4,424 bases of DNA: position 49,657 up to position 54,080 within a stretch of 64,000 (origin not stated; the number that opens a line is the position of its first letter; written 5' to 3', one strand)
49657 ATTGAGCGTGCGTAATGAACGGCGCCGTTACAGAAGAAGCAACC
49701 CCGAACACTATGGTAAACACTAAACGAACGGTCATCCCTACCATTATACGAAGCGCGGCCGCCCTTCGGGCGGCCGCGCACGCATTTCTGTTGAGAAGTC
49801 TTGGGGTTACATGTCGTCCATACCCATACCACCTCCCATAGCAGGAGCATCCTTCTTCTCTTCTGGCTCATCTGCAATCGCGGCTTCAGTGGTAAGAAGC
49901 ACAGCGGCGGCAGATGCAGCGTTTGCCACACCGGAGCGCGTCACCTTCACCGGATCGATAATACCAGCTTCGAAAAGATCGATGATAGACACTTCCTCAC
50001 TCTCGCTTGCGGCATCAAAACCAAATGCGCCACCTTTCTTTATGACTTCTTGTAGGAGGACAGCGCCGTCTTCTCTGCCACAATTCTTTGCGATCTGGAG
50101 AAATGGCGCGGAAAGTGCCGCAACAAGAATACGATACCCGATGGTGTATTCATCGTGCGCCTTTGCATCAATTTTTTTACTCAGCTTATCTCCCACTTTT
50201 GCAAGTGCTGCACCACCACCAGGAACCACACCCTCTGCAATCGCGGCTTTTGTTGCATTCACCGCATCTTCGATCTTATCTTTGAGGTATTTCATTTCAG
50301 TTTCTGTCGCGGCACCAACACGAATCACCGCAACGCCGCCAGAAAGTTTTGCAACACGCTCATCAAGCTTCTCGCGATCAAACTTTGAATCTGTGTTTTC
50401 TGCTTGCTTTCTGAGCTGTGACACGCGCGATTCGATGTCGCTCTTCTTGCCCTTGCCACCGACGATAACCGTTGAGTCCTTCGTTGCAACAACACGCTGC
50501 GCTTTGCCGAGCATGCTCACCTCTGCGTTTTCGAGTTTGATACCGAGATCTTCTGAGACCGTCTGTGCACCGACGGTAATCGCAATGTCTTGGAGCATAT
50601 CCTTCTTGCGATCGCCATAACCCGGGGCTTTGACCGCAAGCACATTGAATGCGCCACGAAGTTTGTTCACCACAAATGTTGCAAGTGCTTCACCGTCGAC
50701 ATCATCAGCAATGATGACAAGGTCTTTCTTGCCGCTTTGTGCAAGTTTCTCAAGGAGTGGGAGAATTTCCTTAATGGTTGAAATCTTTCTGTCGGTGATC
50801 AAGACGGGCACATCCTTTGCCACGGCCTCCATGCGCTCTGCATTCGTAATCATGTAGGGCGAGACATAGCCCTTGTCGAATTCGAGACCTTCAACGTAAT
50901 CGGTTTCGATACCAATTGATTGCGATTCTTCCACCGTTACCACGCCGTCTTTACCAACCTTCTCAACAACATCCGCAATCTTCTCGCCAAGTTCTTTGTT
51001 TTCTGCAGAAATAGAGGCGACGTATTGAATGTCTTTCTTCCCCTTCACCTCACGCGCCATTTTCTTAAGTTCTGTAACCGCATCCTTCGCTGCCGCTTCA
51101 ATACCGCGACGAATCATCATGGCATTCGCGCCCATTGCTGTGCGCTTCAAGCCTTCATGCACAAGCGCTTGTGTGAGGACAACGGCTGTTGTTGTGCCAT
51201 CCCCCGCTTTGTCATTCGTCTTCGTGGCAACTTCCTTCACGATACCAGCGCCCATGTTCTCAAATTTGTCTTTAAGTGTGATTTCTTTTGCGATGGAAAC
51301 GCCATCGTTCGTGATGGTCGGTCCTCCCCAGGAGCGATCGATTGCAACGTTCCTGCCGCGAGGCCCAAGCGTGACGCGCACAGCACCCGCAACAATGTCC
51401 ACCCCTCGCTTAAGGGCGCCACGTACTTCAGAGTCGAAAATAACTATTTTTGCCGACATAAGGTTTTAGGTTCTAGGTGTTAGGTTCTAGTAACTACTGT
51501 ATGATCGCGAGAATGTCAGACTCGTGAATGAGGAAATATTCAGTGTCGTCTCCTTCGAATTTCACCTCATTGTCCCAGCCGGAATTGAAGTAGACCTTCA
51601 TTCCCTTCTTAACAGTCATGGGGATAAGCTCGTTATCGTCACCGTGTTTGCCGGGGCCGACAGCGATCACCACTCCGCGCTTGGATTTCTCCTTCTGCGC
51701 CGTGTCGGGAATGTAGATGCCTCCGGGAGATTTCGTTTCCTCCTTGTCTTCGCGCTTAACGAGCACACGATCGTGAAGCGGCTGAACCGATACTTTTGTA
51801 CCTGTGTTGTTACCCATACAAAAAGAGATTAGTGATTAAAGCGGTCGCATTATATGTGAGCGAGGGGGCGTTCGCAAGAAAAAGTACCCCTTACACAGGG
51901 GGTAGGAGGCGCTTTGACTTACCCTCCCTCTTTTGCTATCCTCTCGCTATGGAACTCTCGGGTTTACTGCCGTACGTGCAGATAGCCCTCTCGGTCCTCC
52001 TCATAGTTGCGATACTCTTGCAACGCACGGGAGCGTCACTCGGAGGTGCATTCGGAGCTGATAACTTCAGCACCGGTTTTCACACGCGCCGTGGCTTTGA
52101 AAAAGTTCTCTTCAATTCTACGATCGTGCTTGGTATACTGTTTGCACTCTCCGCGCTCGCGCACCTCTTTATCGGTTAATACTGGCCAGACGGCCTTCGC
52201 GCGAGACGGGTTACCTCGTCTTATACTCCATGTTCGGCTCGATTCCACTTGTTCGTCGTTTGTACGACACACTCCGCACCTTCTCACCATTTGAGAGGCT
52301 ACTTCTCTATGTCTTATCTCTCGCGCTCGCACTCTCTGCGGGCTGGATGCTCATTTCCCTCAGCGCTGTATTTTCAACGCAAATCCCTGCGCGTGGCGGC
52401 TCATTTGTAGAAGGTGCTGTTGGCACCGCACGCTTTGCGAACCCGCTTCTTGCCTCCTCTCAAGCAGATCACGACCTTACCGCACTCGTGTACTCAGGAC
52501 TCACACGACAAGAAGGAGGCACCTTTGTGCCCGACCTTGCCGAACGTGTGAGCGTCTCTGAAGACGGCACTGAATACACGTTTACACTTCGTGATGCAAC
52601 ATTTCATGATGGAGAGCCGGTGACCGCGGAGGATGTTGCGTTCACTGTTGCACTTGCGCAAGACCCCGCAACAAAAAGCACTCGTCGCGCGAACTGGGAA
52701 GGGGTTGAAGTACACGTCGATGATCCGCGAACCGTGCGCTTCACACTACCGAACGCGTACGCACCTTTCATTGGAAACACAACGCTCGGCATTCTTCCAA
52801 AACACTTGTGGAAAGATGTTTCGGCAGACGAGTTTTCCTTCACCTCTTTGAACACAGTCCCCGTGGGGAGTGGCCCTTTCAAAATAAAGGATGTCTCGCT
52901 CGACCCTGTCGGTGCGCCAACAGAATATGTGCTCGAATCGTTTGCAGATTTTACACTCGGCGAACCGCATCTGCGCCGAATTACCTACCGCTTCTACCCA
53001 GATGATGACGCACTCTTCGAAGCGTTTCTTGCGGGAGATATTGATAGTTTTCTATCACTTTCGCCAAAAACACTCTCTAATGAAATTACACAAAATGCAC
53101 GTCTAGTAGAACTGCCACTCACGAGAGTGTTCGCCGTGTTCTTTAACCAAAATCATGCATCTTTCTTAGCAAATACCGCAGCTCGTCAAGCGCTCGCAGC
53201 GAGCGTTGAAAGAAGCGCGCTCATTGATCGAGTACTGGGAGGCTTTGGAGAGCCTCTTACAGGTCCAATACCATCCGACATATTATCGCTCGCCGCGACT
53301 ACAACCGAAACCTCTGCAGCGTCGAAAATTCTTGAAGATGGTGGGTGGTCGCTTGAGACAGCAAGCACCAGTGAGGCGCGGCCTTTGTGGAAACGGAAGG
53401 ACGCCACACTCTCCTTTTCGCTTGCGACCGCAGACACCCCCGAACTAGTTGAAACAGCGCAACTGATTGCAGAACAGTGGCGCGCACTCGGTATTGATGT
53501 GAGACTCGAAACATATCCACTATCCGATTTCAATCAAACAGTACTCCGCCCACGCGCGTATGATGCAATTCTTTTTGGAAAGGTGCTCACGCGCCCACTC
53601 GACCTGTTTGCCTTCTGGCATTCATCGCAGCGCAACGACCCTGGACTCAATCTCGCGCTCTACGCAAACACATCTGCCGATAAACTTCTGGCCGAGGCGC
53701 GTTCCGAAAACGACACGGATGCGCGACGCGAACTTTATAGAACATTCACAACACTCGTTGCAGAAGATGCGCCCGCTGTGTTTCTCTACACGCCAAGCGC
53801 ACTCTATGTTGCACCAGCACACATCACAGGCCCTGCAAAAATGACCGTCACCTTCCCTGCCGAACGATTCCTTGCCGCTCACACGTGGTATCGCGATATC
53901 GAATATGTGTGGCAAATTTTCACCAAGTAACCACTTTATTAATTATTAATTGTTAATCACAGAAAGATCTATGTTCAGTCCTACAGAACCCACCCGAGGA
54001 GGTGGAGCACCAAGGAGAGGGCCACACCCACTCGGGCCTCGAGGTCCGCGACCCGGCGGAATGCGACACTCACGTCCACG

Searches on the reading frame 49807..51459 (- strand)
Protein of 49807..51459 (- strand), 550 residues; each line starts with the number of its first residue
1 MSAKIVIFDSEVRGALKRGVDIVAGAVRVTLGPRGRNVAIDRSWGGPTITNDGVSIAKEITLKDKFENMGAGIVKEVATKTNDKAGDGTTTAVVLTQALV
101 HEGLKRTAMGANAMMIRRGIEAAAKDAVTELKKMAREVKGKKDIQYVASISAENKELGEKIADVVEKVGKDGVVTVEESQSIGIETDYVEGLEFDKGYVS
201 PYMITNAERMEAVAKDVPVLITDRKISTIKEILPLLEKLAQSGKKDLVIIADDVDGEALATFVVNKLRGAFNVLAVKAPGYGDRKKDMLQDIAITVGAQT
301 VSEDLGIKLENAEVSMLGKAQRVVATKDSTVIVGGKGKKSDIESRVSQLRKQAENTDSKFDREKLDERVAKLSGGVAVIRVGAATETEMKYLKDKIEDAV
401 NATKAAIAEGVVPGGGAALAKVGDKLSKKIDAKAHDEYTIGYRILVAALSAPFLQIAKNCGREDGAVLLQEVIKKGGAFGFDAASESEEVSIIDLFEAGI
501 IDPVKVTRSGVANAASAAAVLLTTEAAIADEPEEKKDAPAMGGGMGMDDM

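Call 5: search_protein_families(library=pfam, proteins=[window:49807-51459:-], max_evalue=0.01)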
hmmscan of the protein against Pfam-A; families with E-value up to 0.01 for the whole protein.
window:49807-51459:- (550 aa): 1 family
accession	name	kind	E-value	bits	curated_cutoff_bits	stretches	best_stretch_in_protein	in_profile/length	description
PF00118.29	Cpn60_TCP1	-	1.2e-66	225.8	34.3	1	24-531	2-489/490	TCP-1/cpn60 chaperonin family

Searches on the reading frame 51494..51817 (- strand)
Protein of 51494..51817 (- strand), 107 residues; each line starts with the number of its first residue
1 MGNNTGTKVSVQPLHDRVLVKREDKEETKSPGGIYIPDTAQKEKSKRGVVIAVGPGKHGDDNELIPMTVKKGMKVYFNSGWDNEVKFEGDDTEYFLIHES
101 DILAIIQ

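Call 5: search_protein_families(library=pfam, proteins=[window:51494-51817:-], max_evalue=0.01)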
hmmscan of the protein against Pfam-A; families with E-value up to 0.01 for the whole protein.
window:51494-51817:- (107 aa): 1 family
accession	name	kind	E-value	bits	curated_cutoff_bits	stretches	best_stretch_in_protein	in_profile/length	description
PF00166.26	Cpn10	-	2e-30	105.1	21.1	1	11-106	2-93/93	Chaperonin 10 Kd subunit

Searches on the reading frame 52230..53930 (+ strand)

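Call 11: search_protein_families(library=pfam, proteins=[window:52230-53930:+], max_evalue=0.001)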
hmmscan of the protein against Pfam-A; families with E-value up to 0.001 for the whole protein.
window:52230-53930:+ (566 aa): 1 family
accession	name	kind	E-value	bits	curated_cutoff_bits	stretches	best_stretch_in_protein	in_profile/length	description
PF00496.27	SBP_bac_5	-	6.5e-67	226.6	32.4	1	99-453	2-348/368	Bacterial extracellular solute-binding proteins, family 5 Middle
